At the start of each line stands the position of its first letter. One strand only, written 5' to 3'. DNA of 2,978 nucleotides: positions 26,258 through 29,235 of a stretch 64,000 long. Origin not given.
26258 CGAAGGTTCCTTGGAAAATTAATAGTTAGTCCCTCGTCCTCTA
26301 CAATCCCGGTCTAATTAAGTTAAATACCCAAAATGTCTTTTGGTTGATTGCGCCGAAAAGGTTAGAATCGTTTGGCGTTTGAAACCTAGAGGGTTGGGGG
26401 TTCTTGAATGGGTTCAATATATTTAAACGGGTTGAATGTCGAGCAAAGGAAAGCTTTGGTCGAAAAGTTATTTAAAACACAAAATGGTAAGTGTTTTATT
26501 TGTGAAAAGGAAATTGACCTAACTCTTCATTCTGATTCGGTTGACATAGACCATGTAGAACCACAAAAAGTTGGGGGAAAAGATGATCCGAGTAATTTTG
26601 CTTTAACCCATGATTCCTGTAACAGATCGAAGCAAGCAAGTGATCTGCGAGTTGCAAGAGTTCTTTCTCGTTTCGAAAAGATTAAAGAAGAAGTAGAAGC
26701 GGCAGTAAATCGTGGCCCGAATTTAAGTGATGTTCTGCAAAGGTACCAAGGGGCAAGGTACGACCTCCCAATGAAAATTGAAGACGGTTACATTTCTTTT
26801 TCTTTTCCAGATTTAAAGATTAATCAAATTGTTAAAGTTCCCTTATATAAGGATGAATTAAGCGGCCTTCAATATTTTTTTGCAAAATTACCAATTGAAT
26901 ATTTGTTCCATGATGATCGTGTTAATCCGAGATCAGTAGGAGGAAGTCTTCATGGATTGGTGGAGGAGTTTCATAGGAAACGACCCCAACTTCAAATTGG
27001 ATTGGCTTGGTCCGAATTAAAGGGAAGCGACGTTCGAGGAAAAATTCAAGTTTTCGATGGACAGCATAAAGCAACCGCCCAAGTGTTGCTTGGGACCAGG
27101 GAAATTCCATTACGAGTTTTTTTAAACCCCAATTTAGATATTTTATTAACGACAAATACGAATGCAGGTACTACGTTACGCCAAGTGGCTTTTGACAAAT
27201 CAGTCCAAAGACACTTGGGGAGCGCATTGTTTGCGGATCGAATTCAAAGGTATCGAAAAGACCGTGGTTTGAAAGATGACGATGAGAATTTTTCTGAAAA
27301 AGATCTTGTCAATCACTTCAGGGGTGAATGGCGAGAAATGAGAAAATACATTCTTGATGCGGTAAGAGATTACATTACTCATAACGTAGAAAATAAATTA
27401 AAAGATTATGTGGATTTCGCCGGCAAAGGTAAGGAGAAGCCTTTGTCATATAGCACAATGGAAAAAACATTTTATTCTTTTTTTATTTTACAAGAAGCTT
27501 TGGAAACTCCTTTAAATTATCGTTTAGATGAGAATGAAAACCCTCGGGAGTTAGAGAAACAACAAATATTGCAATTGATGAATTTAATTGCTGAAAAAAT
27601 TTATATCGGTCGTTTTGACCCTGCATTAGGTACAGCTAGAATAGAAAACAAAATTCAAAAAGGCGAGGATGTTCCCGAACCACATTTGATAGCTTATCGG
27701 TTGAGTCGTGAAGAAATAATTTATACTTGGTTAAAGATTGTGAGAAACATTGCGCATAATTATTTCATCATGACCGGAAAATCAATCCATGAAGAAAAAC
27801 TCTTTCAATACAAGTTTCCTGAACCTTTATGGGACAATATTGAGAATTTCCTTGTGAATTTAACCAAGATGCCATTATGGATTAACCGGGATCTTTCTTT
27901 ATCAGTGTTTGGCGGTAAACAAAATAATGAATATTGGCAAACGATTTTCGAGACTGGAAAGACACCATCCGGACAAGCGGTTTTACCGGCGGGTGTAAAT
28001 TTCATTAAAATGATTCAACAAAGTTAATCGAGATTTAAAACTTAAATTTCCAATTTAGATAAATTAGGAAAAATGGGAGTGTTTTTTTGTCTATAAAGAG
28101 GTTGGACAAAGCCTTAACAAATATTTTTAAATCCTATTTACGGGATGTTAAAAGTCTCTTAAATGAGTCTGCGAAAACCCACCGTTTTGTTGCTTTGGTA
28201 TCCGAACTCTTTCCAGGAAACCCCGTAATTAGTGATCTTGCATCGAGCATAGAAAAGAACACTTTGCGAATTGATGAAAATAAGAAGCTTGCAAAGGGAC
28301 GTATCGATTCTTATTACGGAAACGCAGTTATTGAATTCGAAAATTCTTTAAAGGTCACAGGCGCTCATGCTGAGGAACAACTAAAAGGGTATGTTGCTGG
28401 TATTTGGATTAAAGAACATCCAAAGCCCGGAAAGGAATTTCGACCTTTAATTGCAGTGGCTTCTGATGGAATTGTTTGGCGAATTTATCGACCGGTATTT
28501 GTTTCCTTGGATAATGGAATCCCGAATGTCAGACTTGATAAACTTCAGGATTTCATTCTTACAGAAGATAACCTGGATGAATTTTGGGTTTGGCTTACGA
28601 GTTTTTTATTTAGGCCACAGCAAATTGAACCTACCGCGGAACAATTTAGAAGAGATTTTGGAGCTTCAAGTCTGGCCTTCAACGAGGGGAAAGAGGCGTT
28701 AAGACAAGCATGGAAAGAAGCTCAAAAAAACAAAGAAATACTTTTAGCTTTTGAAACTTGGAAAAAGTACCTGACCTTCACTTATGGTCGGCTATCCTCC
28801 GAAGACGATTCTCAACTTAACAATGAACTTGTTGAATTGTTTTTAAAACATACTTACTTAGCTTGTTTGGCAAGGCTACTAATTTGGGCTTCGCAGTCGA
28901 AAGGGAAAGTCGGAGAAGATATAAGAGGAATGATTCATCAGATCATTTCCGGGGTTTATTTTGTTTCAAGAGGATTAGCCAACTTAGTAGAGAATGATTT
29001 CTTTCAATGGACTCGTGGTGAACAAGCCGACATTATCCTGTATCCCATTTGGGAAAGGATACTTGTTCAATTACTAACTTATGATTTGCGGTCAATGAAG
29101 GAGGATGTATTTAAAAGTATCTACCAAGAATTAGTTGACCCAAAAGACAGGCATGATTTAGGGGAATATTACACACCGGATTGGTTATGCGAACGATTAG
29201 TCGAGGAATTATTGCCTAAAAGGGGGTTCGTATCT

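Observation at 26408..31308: HNH-DGQH(K) (DndB/ParB-Srx-like) protein paired with a 1073-aa gamma-class m6A methyltransferase: candidate two-gene restriction/modification-type defence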

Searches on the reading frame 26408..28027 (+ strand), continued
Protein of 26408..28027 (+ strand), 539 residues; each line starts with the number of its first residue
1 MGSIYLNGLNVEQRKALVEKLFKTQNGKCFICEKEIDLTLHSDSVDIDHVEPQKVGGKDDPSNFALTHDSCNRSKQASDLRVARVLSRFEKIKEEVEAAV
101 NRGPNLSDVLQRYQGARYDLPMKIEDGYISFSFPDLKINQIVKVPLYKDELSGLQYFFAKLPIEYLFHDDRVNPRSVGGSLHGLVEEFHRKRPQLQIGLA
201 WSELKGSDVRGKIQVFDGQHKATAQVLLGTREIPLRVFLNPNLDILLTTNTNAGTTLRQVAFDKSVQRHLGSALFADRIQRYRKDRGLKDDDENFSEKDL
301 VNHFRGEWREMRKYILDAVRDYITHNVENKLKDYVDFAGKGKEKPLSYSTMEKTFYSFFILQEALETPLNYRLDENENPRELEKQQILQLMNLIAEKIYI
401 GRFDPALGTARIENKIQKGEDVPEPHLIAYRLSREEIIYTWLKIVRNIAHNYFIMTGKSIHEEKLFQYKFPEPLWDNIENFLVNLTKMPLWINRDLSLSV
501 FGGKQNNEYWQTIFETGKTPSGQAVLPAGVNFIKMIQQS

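Call 77: list_cluster_members(proteins=[P0001, P0007, P0023])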
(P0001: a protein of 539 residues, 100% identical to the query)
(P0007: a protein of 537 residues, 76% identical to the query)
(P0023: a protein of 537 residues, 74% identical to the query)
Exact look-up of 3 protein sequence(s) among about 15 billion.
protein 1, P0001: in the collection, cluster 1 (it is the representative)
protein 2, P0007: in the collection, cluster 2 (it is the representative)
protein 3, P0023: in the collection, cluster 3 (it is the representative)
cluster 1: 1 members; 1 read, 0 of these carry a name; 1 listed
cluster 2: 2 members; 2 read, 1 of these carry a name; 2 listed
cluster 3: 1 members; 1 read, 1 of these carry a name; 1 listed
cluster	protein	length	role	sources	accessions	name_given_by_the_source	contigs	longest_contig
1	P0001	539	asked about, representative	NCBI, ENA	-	-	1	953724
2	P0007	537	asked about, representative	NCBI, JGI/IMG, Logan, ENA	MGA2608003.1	MAG: HNH endonuclease signature motif containing protein [Terriglobia bacterium] | hypothetical protein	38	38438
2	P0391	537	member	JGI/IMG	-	-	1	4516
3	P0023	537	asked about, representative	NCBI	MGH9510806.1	MAG: HNH endonuclease [Terriglobales bacterium]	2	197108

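Call 85: search_protein_families(library=pfam, alignment_id=A6, max_evalue=5)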
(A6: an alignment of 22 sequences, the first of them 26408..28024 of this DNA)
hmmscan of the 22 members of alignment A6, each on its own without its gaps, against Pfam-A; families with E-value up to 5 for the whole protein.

A. member 1, window:26408-28024:+ (539 aa): 4 families
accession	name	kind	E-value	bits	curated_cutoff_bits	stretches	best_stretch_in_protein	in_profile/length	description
PF01844.29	HNH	-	4e-08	33.7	21.4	1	29-76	1-45/47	HNH endonuclease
PF14279.12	HNH_5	-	9.4e-06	25.9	27.5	1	29-77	1-45/56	HNH endonuclease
PF13395.12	HNH_4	-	0.00042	20.6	22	1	32-76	4-49/54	HNH endonuclease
PF02945.21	Endonuclease_7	-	0.085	13.2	23.6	1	18-50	15-47/82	Recombination endonuclease VII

B. families by the number of members that match (of 22 scanned): 18 families
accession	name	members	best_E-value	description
PF01844.29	HNH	18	1.3e-11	HNH endonuclease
PF13395.12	HNH_4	16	2.6e-05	HNH endonuclease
PF14279.12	HNH_5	12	9.4e-06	HNH endonuclease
PF02945.21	Endonuclease_7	9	0.0021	Recombination endonuclease VII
PF22477.2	RepD-like_N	1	0.0062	Replication initiation protein, N-terminal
PF14463.11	E1-N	1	0.0069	E1 N-terminal domain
PF09279.17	EF-hand_like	1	0.023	Phosphoinositide-specific phospholipase C, efhand-like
PF21766.3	Dit_C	1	0.044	Dit, C-terminal domain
PF02354.21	Latrophilin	1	0.046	Latrophilin Cytoplasmic C-terminal region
PF07510.16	GmrSD_C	1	0.1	GmrSD restriction endonucleases, C-terminal domain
PF20769.2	YPEB_N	1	0.12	YpeB N-terminal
PF22192.2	GtgE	1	0.13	GtgE peptidase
PF25273.1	DUF7869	1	0.14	Domain of unknown function (DUF7869)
PF07037.17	YfeC-like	1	0.24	Transcription regulator YfeC-like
PF20586.3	DUF6788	1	0.25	Family of unknown function (DUF6788)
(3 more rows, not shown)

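Call 98: search_protein_families(library=padloc, alignment_id=A2, max_evalue=1e-10)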
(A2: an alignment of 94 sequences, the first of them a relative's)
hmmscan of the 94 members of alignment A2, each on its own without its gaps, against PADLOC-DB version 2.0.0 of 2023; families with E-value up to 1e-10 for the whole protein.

A. member 1, L001:440-1576:+ (379 aa): 0 families

B. families by the number of members that match (of 94 scanned): 240 families (the first 25 are shown)
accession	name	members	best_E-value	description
PDLC04134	mad2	6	1.1e-50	mads_2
PDLC03614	REase_MTase_IIG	5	2e-244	Type IIG restriction enzyme-methyltransferase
PDLC03611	REase_MTase_IIG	5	3.1e-206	Type IIG restriction enzyme-methyltransferase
PDLC02643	DrmMI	5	2e-54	DrmMI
PDLC02619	DrmD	4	5.7e-206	DrmD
PDLC02621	DrmD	4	2.2e-94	DrmD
PDLC02500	BrxHI|BrxHII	4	8.9e-74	BrxHI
PDLC02572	DrmA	4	2.1e-63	DrmA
PDLC00659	HmaA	4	2.7e-62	SNF2 helicase / DEAD-box helicase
PDLC02623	DrmD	4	7.2e-59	DrmD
PDLC02504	BrxHI|BrxHII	4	2e-57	BrxHII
PDLC02633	DrmD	4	2.5e-56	DrmD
PDLC02632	DrmD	4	8.5e-56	DrmD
PDLC02620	DrmD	4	2.5e-51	DrmD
PDLC02843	DpdE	4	9.6e-50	DpdE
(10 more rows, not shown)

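Call 99: search_protein_families(library=padloc, alignment_id=A3, max_evalue=1e-10)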
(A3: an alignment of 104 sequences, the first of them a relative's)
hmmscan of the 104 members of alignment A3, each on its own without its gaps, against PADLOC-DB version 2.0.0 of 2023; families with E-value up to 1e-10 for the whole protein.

A. member 1, L002:11608-12186:- (193 aa): 0 families

B. families by the number of members that match (of 104 scanned): 223 families (the first 25 are shown)
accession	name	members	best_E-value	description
PDLC03924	MkoC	5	1e-28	-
PDLC03920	MkoA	3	2e-234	-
PDLC03921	MkoA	3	2.1e-123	-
PDLC04134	mad2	3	1.1e-54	mads_2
PDLC03039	MTase_I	2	4.1e-276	Type I methyltransferase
PDLC02623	DrmD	2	1.4e-230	DrmD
PDLC00659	HmaA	2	1.3e-123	SNF2 helicase / DEAD-box helicase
PDLC03031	MTase_I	2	3.1e-110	Type I methyltransferase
PDLC02620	DrmD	2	2.2e-100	DrmD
PDLC03027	MTase_I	2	4.2e-95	Type I methyltransferase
PDLC03022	MTase_I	2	1.7e-94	Type I methyltransferase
PDLC02621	DrmD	2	3.1e-94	DrmD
PDLC02500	BrxHI|BrxHII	2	1.6e-93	BrxHI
PDLC02504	BrxHI|BrxHII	2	7e-87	BrxHII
PDLC03018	MTase_I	2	1.7e-84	Type I methyltransferase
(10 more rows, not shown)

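Call 103: find_related_loci(query=A6, collection=viral_contigs, flank=8000)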
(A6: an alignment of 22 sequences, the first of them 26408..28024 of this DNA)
Query A6 (539 aa) in viral_contigs; peptide patterns used: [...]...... (x = any residue, [..] = any of these).
40 stretches matched a pattern; 3 encode a relative of the query (tblastn E <= 1e-3); 3 distinct loci.
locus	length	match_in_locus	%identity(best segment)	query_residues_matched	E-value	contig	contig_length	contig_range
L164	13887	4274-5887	56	1-538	0e+0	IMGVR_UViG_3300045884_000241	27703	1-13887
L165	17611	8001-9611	48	1-537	2e-180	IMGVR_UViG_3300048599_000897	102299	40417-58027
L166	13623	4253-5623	25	1-491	1e-29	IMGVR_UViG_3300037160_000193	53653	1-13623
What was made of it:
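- Nearly absent from viral contigs, with 3 loci in 2.9 million (call 103).
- Tried and rejected: There are 3 loci in IMG/VR (call 103).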

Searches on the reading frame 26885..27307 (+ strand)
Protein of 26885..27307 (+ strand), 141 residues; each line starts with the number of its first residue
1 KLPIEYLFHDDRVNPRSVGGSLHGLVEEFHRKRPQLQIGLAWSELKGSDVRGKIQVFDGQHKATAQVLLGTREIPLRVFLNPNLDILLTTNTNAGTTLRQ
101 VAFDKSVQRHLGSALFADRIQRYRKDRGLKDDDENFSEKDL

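Call 55: search_protein_families(library=pfam, proteins=[window:26885-27307:+], max_evalue=10)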
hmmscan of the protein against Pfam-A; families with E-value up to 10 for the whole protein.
window:26885-27307:+ (141 aa): 1 family
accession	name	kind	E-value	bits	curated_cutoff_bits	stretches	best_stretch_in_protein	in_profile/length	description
PF04413.22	Glycos_transf_N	-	0.23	11.4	23.9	1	81-108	43-70/179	3-Deoxy-D-manno-octulosonic-acid transferase (kdotransferase)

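Call 83: search_solved_structures(query=A7, max_evalue=10, show_alignments=3)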
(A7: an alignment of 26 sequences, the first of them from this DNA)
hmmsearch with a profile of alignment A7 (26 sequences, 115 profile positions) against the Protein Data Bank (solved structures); distinct sequences matched with E-value up to 10: 9.
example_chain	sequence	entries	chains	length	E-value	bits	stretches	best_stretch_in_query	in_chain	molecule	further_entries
1ae1_A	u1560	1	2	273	0.17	15.3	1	49-115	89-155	TROPINONE REDUCTASE-I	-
4cdp_A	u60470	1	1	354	0.64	13.4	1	43-105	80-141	PUTATIVE HEME/HEMOGLOBIN TRANSPORT PROTEIN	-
1u9t_A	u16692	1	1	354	0.7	13.3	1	44-105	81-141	putative heme/hemoglobin transport protein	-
1d9y_A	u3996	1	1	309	0.77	13.2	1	53-79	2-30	PROTEIN (PERIPLASMIC IRON-BINDING PROTEIN)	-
3meb_A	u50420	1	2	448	0.8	13.1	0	48-88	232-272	Aspartate aminotransferase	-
4bts_A3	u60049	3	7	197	0.86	13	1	17-106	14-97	40S RIBOSOMAL PROTEIN RPS7E | RPS7E | eS7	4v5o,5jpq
1o7t_A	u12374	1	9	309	0.96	12.9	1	53-70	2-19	IRON BINDING PROTEIN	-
1r1n_A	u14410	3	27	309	0.96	12.9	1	53-70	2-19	Ferric-iron Binding Protein | periplasmic iron-binding protein | FbpA protein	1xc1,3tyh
6x80_A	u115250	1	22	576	3.6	11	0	39-88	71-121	Flagellin A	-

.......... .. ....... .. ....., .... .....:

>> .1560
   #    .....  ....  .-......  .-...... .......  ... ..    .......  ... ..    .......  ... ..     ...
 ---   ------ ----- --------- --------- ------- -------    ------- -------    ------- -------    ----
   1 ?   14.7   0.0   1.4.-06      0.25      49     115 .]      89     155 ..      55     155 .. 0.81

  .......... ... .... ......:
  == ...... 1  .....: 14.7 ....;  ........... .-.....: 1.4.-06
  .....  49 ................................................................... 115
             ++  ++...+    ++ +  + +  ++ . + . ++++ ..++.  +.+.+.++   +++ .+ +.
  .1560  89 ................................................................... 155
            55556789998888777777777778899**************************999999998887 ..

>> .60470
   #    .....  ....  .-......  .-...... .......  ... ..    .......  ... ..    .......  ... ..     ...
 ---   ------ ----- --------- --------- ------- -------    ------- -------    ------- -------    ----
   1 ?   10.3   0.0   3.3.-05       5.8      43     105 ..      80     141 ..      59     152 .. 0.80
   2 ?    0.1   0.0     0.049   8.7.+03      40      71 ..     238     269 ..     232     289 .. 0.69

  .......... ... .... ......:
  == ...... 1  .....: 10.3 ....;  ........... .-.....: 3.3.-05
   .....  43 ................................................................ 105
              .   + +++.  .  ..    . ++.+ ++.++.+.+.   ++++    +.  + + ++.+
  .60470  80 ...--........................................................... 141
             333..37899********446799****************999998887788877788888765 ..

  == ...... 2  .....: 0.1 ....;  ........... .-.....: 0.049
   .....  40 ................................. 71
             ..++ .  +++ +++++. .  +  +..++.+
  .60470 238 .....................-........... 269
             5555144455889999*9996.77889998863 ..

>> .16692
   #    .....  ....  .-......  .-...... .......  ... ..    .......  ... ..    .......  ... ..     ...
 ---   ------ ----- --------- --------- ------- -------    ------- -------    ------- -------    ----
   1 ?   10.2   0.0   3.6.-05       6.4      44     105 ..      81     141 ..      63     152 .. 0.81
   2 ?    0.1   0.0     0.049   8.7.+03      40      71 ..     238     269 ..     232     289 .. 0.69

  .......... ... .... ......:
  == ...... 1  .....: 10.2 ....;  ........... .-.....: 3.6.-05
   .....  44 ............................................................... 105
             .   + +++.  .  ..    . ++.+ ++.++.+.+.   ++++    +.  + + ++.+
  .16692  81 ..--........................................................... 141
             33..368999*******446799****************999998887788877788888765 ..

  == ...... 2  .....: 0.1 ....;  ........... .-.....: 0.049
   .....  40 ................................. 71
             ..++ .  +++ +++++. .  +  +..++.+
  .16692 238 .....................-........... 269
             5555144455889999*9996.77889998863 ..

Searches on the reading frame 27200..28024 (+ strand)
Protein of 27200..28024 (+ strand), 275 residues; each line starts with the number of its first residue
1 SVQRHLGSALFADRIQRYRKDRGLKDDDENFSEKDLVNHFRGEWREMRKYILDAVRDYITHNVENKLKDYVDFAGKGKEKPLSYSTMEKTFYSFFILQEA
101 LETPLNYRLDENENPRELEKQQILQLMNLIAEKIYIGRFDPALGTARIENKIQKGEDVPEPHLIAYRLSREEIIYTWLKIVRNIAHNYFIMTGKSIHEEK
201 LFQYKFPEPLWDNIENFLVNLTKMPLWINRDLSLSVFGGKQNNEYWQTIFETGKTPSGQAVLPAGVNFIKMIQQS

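Call 55: search_protein_families(library=pfam, proteins=[window:27200-28024:+], max_evalue=10)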
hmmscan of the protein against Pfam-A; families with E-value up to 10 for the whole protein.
window:27200-28024:+ (275 aa): 0 families

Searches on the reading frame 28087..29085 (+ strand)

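Call 55: search_protein_families(library=pfam, proteins=[window:28087-29085:+], max_evalue=10)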
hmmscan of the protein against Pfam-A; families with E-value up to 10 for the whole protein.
window:28087-29085:+ (333 aa): 2 families
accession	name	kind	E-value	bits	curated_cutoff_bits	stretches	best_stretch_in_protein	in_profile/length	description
PF20464.3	MmeI_N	-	0.013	16.2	27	1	58-154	40-141/181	MmeI, N-terminal domain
PF18371.6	FAD_SOX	-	0.045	14.5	26.5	1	9-80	13-84/104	Flavin adenine dinucleotide (FAD)-dependent sulfhydryl oxidase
